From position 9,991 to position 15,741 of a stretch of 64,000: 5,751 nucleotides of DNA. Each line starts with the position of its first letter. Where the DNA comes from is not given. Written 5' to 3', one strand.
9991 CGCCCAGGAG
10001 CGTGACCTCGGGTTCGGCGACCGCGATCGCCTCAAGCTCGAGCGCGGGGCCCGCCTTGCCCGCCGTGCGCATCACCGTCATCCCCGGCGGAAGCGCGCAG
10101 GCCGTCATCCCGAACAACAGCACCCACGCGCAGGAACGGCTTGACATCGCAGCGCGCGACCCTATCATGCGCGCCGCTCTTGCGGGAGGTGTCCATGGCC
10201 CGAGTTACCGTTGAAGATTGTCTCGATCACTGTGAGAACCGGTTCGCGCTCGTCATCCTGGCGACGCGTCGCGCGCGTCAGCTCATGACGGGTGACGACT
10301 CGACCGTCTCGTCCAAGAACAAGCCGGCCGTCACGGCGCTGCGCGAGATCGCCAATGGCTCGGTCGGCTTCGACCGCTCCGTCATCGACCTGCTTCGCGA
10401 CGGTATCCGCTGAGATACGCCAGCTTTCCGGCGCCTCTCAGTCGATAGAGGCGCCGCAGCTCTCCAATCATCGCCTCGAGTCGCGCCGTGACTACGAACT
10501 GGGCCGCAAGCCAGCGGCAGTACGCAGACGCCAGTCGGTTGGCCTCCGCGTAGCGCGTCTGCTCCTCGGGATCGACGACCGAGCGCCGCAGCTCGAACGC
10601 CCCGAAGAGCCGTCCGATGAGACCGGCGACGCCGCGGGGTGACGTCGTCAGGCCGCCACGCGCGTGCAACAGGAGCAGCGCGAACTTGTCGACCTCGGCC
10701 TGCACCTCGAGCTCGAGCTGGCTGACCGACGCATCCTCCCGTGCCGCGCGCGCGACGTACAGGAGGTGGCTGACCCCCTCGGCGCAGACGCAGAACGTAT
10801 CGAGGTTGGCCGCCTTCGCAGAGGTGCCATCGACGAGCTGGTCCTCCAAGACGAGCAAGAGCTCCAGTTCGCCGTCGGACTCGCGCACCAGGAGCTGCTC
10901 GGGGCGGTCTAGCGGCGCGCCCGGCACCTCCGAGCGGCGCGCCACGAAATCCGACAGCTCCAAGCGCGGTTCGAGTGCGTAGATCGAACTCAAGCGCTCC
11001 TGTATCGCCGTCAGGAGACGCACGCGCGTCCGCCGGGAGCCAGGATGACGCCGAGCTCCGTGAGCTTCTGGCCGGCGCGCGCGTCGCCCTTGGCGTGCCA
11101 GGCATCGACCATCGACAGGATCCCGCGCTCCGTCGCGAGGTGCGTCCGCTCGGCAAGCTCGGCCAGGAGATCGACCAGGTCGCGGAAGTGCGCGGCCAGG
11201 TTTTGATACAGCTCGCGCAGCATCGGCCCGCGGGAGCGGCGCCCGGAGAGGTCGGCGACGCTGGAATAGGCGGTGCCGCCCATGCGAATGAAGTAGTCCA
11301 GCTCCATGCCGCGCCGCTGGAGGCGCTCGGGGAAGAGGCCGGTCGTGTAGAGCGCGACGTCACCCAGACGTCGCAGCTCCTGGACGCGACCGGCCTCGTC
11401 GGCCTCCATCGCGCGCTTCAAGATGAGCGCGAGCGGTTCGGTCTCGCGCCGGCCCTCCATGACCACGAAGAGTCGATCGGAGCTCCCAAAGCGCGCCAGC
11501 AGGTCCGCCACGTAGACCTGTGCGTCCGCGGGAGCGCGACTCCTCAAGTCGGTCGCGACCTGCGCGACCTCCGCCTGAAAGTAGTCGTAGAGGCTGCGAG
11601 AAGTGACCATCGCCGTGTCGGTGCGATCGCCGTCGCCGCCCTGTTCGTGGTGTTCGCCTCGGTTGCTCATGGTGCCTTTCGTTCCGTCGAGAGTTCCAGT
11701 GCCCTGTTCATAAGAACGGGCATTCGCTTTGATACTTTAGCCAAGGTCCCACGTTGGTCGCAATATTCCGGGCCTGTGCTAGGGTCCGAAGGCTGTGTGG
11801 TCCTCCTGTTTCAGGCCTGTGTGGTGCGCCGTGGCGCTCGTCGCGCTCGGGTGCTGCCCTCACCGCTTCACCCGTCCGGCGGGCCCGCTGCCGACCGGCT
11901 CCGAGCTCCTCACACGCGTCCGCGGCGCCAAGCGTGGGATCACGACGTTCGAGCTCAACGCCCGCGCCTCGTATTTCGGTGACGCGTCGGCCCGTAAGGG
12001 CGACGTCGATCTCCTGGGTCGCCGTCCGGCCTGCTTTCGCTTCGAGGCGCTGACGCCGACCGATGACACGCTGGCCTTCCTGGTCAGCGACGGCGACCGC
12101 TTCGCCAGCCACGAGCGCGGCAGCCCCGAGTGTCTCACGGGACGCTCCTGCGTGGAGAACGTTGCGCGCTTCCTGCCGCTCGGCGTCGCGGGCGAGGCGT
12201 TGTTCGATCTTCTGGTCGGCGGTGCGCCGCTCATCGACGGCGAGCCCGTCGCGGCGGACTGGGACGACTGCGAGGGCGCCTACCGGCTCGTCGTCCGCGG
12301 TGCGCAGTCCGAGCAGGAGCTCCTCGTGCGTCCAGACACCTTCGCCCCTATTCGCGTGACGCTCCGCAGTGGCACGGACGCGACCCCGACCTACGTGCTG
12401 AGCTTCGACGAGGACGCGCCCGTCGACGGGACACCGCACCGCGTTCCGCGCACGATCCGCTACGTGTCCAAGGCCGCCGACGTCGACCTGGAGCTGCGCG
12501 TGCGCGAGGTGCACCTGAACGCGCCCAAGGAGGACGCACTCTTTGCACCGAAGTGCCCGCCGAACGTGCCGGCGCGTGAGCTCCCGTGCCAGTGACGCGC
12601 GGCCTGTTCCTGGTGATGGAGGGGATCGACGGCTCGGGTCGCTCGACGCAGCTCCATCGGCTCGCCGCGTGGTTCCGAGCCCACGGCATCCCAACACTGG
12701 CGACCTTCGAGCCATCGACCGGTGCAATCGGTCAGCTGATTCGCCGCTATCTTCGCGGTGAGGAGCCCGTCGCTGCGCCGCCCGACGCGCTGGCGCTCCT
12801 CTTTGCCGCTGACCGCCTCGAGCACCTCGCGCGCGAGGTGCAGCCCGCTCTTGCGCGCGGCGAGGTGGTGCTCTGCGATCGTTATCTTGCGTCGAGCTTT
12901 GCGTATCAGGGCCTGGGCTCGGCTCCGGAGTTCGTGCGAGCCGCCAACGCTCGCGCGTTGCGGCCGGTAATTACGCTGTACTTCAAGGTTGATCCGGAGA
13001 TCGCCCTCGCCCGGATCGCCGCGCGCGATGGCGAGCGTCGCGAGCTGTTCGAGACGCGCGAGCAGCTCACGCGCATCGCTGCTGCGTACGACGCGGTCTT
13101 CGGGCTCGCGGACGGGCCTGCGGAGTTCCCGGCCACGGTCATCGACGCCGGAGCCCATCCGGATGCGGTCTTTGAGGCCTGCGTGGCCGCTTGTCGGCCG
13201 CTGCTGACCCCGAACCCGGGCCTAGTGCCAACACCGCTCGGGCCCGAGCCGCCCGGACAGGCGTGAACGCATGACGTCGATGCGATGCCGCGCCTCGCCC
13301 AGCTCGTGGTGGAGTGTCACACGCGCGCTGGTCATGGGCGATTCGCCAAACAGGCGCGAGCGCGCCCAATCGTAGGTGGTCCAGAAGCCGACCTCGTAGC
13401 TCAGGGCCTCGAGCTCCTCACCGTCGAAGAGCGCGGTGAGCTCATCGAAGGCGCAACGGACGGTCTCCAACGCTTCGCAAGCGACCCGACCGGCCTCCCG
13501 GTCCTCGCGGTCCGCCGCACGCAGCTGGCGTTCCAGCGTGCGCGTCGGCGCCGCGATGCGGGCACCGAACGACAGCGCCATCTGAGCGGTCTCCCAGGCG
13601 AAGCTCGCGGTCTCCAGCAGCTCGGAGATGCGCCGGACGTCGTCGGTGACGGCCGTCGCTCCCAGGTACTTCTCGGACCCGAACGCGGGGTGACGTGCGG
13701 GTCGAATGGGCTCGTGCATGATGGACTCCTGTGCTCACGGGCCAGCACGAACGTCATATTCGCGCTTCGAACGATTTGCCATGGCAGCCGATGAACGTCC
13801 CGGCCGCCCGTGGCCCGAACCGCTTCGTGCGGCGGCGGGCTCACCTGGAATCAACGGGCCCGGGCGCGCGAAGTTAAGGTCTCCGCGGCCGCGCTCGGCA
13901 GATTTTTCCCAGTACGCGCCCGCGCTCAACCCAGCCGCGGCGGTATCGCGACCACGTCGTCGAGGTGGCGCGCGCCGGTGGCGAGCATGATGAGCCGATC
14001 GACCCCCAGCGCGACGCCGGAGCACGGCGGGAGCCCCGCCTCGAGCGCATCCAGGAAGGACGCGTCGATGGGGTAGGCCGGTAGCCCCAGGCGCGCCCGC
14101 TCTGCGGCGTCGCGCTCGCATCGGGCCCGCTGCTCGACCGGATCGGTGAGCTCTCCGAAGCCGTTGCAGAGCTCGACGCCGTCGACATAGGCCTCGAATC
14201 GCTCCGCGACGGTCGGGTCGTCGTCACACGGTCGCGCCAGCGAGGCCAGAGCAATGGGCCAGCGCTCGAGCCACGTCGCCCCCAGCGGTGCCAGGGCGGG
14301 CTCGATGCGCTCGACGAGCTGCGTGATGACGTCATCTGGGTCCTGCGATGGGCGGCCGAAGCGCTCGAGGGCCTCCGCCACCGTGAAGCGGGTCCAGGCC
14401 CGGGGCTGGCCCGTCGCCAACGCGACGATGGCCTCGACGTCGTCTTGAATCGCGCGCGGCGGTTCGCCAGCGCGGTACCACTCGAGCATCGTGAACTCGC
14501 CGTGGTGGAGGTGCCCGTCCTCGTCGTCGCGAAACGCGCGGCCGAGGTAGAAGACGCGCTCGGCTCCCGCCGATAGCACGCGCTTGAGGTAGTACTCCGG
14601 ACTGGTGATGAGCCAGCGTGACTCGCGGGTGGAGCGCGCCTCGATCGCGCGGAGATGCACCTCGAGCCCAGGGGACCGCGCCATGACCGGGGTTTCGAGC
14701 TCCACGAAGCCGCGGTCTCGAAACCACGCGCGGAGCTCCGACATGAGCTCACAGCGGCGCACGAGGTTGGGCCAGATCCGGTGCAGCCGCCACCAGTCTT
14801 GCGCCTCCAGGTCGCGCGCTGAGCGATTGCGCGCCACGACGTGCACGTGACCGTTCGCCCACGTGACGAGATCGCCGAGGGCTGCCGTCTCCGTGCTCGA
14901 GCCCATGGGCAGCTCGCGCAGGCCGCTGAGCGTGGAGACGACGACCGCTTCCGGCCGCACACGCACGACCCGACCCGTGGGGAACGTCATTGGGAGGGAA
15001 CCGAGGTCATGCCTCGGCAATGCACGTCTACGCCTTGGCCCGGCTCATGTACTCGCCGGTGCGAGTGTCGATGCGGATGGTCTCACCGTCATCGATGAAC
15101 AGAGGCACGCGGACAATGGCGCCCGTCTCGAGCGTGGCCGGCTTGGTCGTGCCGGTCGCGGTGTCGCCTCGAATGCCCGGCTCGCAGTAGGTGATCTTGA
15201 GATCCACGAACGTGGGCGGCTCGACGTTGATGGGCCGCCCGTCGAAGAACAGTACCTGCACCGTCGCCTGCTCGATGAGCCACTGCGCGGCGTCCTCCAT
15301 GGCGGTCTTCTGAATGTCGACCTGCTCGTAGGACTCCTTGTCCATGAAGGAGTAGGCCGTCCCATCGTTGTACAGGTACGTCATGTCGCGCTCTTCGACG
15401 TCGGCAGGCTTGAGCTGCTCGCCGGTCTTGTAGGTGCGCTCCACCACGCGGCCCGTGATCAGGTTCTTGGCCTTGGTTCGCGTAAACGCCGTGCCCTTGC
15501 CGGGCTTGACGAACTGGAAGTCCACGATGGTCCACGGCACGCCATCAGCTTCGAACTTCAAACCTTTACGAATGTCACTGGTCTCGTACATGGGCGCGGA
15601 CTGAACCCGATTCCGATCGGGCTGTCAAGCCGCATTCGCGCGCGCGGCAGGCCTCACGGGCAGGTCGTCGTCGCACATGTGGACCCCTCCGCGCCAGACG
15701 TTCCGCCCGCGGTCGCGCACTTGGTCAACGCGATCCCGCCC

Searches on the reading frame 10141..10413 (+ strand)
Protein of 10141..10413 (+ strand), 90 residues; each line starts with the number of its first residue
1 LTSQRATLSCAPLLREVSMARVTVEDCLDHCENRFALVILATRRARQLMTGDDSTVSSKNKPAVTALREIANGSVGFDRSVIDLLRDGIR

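Call 56: search_protein_families(library=pfam, proteins=[window:10141-10413:+], max_evalue=0.001)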
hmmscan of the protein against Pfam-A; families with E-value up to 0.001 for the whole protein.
window:10141-10413:+ (90 aa): 1 family
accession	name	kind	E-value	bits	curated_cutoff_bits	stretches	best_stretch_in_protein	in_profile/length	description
PF01192.27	RNA_pol_Rpb6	-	2.8e-17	62.9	26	1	26-76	1-52/53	RNA polymerase Rpb6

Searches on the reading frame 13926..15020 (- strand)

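Call 56: search_protein_families(library=pfam, proteins=[window:13926-15020:-], max_evalue=0.001)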
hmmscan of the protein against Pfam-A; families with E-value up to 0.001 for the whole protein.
window:13926-15020:- (364 aa): 1 family
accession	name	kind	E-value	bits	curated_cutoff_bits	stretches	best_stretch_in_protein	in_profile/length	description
PF00152.25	tRNA-synt_2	-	1.3e-39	136.6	25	1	84-360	20-305/308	tRNA synthetases class II (D, K and N)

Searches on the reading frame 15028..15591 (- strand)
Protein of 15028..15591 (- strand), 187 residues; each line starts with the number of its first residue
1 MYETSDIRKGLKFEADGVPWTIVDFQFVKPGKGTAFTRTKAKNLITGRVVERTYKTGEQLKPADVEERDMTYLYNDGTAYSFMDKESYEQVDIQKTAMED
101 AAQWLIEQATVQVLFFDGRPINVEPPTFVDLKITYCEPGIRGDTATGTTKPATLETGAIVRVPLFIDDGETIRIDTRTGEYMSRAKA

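Call 56: search_protein_families(library=pfam, proteins=[window:15028-15591:-], max_evalue=0.001)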
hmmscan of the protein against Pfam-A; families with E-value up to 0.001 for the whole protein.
window:15028-15591:- (187 aa): 3 families
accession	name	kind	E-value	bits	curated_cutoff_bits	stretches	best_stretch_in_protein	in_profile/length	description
PF09285.17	Elong-fact-P_C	-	1e-27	96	25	1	129-184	1-56/56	Elongation factor P, C-terminal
PF08207.18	EFP_N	-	1.8e-26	92.3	23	1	4-60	2-58/58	Elongation factor P (EF-P) KOW-like domain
PF01132.26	EFP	-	3.1e-22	78.7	27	1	68-121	1-54/54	Elongation factor P (EF-P) OB domain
